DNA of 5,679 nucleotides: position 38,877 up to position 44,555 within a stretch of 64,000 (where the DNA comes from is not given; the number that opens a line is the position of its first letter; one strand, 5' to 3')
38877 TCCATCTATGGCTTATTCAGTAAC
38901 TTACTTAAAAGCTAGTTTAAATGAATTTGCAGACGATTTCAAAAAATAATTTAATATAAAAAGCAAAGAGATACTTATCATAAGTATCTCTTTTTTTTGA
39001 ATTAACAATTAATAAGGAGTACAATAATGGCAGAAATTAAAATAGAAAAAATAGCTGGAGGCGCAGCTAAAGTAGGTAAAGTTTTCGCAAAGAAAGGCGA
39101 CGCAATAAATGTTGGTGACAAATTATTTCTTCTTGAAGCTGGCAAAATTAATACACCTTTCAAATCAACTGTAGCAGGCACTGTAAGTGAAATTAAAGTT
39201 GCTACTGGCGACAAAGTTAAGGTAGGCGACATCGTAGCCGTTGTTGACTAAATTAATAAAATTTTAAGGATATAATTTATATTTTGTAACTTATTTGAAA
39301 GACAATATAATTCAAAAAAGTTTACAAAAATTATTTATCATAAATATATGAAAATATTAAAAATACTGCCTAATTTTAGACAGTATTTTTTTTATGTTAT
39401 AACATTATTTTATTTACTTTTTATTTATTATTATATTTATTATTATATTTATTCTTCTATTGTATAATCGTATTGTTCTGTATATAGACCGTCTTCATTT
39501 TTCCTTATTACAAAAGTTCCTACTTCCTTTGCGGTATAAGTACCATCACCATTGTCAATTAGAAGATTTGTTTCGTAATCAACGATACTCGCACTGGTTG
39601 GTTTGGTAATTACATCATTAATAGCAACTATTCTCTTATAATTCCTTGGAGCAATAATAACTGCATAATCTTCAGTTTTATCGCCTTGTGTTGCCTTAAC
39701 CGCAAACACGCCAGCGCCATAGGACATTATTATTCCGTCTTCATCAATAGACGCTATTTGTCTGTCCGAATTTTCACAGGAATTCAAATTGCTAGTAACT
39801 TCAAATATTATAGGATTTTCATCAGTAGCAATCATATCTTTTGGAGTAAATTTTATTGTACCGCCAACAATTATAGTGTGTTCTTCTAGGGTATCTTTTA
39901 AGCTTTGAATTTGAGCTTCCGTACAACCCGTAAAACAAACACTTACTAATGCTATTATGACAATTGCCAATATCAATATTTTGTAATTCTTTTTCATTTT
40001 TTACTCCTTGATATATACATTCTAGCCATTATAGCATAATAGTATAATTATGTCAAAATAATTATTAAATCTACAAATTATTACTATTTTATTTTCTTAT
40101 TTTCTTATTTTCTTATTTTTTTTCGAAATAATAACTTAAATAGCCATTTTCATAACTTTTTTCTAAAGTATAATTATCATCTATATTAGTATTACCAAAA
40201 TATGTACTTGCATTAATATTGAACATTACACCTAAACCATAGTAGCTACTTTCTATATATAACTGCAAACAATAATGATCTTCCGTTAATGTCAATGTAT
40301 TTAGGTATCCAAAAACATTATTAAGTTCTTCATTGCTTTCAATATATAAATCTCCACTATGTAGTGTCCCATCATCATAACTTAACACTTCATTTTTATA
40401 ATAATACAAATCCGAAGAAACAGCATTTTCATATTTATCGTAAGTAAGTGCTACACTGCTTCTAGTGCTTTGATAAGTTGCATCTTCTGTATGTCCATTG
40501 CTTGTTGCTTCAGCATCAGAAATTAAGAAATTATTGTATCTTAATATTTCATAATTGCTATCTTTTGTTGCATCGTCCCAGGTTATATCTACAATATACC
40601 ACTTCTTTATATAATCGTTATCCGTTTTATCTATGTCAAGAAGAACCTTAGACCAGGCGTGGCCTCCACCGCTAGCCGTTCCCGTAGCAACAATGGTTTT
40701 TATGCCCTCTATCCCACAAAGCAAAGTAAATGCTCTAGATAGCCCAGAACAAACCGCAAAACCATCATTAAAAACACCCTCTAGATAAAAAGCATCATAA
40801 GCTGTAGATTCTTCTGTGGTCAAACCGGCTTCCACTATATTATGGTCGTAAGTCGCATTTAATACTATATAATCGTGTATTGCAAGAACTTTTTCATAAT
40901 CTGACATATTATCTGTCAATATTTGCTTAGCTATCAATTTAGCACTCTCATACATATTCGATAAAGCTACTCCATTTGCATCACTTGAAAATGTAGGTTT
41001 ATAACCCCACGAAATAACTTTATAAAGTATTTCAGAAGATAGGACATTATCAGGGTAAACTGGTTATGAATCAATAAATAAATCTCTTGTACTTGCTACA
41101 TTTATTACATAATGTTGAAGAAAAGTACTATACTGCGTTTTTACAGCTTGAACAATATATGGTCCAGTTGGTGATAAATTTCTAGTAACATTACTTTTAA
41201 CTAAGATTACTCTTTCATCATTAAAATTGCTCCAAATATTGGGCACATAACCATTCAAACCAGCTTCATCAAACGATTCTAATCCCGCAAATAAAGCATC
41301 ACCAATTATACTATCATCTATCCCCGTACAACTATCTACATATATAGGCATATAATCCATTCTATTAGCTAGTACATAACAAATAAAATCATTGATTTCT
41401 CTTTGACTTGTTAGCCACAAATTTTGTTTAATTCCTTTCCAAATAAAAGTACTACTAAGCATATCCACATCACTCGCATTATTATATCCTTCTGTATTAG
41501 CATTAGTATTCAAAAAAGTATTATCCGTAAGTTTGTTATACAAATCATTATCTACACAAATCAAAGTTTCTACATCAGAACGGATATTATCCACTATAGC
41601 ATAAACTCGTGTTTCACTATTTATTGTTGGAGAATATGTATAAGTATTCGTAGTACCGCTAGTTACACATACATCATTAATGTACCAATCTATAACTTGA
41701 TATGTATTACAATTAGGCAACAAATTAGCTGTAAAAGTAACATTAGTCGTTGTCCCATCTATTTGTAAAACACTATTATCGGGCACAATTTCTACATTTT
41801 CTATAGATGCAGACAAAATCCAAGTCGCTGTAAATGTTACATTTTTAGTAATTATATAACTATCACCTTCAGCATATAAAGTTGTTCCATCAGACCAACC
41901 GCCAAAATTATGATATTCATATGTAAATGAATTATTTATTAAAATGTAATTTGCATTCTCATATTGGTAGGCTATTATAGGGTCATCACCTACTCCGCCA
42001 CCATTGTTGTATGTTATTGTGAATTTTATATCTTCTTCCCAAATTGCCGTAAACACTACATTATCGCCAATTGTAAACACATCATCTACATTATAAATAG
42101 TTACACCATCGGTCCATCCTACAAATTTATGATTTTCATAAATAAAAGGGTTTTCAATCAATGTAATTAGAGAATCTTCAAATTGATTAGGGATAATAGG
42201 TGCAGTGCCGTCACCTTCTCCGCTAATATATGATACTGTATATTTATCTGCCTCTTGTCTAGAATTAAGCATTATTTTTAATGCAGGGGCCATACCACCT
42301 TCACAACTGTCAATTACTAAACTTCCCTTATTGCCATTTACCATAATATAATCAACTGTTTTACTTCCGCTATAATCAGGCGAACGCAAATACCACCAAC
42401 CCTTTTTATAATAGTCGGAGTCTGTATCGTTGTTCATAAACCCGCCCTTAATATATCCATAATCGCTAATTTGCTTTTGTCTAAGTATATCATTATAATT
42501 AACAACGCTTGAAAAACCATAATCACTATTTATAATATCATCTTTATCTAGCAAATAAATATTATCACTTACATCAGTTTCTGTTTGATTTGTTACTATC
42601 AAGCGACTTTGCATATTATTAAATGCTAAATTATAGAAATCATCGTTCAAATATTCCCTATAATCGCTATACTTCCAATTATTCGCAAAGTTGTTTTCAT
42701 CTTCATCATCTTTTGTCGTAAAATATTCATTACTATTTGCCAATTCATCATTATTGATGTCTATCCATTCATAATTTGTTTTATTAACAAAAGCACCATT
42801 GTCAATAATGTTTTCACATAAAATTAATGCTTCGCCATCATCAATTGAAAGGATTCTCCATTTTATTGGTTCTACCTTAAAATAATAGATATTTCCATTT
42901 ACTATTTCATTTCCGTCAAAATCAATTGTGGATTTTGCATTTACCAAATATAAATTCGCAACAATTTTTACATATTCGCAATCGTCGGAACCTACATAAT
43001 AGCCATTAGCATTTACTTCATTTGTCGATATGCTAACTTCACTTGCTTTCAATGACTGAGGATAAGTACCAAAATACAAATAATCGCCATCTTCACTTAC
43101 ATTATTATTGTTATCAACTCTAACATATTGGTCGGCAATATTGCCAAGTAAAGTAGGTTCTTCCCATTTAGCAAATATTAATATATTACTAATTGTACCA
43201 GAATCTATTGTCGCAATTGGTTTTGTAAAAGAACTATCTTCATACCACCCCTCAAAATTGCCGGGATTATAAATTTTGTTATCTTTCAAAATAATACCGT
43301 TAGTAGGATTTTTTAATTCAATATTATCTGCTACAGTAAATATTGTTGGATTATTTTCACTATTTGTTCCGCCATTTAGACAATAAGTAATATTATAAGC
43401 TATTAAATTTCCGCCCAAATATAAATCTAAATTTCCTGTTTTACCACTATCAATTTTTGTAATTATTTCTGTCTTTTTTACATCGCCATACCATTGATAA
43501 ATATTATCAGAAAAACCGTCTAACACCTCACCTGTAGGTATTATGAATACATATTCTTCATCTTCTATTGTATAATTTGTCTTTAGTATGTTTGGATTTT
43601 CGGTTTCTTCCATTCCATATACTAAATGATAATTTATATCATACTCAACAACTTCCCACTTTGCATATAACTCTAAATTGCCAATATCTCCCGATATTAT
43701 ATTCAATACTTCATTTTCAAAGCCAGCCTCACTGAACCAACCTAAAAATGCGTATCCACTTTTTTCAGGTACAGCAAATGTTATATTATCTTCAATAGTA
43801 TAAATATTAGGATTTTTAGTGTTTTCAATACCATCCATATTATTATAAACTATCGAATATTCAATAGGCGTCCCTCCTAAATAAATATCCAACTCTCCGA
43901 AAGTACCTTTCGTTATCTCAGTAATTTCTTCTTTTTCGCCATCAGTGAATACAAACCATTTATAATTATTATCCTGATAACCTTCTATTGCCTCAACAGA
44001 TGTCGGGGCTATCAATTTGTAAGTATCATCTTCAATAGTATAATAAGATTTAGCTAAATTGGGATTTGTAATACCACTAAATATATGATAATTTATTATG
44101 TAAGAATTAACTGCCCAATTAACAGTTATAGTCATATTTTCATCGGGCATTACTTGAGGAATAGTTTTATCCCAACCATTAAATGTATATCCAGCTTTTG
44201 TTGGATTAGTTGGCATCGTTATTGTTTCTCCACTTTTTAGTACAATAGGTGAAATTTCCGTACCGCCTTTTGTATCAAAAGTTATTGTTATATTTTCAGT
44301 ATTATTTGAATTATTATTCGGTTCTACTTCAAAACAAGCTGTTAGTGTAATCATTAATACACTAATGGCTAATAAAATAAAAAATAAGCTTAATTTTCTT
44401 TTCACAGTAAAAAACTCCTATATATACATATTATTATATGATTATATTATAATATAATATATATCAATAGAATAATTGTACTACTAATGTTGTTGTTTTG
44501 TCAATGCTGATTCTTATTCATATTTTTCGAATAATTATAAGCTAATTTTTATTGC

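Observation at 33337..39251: Candidate undescribed lipoyl-carrier redox system: NuoE/NuoF/NuoG-N-type NADH module + two novel Cys domains, divergent from AhpD-like CxxC protein + free lipoyl-type domain, with LplA alongside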

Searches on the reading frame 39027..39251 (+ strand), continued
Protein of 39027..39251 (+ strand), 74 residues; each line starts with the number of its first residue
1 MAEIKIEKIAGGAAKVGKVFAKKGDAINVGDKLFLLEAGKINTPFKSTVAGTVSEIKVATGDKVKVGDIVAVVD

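Call 91: fold_search(model_id=the predicted structure, library=pdb)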
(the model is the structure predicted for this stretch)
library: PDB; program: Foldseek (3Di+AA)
matches with E <= 10: 739; with E <= 0.001: 116
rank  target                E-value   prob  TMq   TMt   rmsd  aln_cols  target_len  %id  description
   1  9a4v_B                1.5e-07  1.00  0.91  0.17   1.4        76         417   29  Integrative model of PT1-ODO2 by crosslinking MS and deep learning (released 2024-09-18)
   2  5gu8                  6.9e-07  1.00  0.80  0.83   2.3        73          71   27  Structure of biotin carboxyl carrier protein from pyrococcus horikoshi OT3 (delta N79) wild type (released 2017-08-30)
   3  2d5d_A                9.8e-07  1.00  0.79  0.84   2.4        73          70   27  Structure of Biotin Carboxyl Carrier Protein (74Val start) from Pyrococcus horikoshi OT3 Ligand Free Form II (released 2006-05-01)
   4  5gua                  1.1e-06  1.00  0.78  0.81   2.5        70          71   31  Structure of biotin carboxyl carrier protein from pyrococcus horikoshi OT3 (delta N79) A138Y mutant (released 2017-08-30)
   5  5gu9                  2.5e-06  1.00  0.84  0.87   2.2        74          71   28  Structure of biotin carboxyl carrier protein from pyrococcus horikoshi OT3 (delta N79) A138I mutant (released 2017-08-30)
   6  2ejf_C                3.1e-06  1.00  0.80  0.85   2.0        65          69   32  Crystal Structure Of The Biotin Protein Ligase (Mutations R48A and K111A) and Biotin Carboxyl Carrier Protein Complex  (released 2008-03-18)
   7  2evb                  3.5e-06  1.00  0.82  0.82   2.5        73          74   30  Structure of Biotin Carboxyl Carrier Protein (74Val start) from Pyrococcus horikoshi OT3 Ligand Free Form I (released 2006-05-01)
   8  1iyu                  3.8e-06  1.00  0.88  0.83   1.5        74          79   34  LIPOYL DOMAIN OF PYRUVATE DEHYDROGENASE COMPLEX, NMR, MINIMIZED AVERAGE STRUCTURE (released 1997-03-12)
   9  3hb9_B                5.1e-06  1.00  0.77  0.06   4.4        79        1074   23  Crystal Structure of S. aureus Pyruvate Carboxylase A610T Mutant (released 2009-06-30)
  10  6ybq_I                5.4e-06  1.00  0.75  0.29   4.3        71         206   21  Engineered glycolyl-CoA carboxylase (quintuple mutant) with bound CoA (released 2020-10-28)
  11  7b9k_A                5.8e-06  1.00  0.88  0.22   1.5        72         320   30  Cryo-EM structure of the dihydrolipoyl transacetylase cubic core of the E. coli pyruvate dehydrogenase complex includi (released 2021-08-11)
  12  5vz0_B                5.8e-06  1.00  0.80  0.06   1.6        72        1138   21  Crystal structure of Lactococcus lactis pyruvate carboxylase G746A mutant in complex with cyclic-di-AMP (released 2017-08-16)
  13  1gjx_MODEL_1_A        6.3e-06  1.00  0.82  0.75   2.0        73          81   37  Solution structure of the lipoyl domain of the chimeric dihydrolipoyl dehydrogenase P64K from Neisseria mening (released 2001-11-28)
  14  1bdo                  7.8e-06  1.00  0.80  0.75   2.6        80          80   24  STRUCTURE OF THE BIOTINYL DOMAIN OF ACETYL-COENZYME A CARBOXYLASE DETERMINED BY MAD PHASING (released 1996-08-01)
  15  9a5h_B                8.3e-06  1.00  0.92  0.16   1.2        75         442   28  Integrative model of DLDH1-ODP2 by crosslinking MS and deep learning (released 2024-09-18)
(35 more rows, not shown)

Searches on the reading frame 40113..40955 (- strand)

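Call 70: search_protein_families(library=pfam, proteins=[window:40113-40955:-], max_evalue=0.00001)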
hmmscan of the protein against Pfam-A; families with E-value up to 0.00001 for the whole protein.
window:40113-40955:- (280 aa): 1 family
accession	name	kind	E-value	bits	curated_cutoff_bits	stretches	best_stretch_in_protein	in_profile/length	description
PF01841.26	Transglut_core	-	2.7e-09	37.7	23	1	8-123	3-107/108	Transglutaminase-like superfamily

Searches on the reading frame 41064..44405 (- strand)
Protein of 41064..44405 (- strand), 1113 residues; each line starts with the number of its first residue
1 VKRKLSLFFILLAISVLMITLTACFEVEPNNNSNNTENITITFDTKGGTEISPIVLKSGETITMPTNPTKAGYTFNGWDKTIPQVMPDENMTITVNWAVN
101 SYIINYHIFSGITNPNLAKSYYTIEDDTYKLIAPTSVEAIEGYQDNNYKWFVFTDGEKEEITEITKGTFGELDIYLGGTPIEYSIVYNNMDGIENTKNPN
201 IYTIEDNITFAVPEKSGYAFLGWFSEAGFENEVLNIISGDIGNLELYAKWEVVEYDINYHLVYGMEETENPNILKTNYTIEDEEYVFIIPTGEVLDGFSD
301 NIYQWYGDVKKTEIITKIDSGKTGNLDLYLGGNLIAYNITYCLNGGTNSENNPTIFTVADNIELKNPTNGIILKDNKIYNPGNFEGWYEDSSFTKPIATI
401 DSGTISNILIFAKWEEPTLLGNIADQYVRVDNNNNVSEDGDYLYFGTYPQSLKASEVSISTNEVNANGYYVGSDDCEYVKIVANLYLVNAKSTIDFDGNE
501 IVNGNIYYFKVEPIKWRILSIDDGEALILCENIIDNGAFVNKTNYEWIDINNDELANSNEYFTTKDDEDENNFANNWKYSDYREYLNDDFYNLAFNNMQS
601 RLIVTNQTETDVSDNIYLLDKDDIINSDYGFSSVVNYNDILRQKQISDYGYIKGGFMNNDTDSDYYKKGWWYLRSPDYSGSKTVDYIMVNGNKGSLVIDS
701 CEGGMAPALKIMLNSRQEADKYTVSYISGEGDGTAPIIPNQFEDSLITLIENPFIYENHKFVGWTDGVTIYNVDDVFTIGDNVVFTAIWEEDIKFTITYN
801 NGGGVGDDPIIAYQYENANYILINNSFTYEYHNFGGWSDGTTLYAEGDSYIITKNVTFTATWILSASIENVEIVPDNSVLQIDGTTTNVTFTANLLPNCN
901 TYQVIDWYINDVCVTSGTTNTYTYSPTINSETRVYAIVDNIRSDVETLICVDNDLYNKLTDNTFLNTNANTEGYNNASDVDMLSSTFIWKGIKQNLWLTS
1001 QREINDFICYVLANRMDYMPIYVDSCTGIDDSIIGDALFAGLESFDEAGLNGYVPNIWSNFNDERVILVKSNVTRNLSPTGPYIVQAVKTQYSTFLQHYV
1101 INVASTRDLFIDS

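Call 70: search_protein_families(library=pfam, proteins=[window:41064-44405:-], max_evalue=0.00001)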
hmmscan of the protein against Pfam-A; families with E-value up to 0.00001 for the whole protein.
window:41064-44405:- (1113 aa): 2 families
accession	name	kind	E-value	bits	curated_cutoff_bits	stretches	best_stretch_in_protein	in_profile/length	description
PF09479.16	Flg_new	-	4.2e-31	107.3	27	2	40-80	2-40/65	Listeria-Bacteroides repeat domain (List_Bact_rpt)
PF19789.6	DUF6273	-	1.5e-08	35.2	23.5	1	567-711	23-170/172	Domain of unknown function (DUF6273)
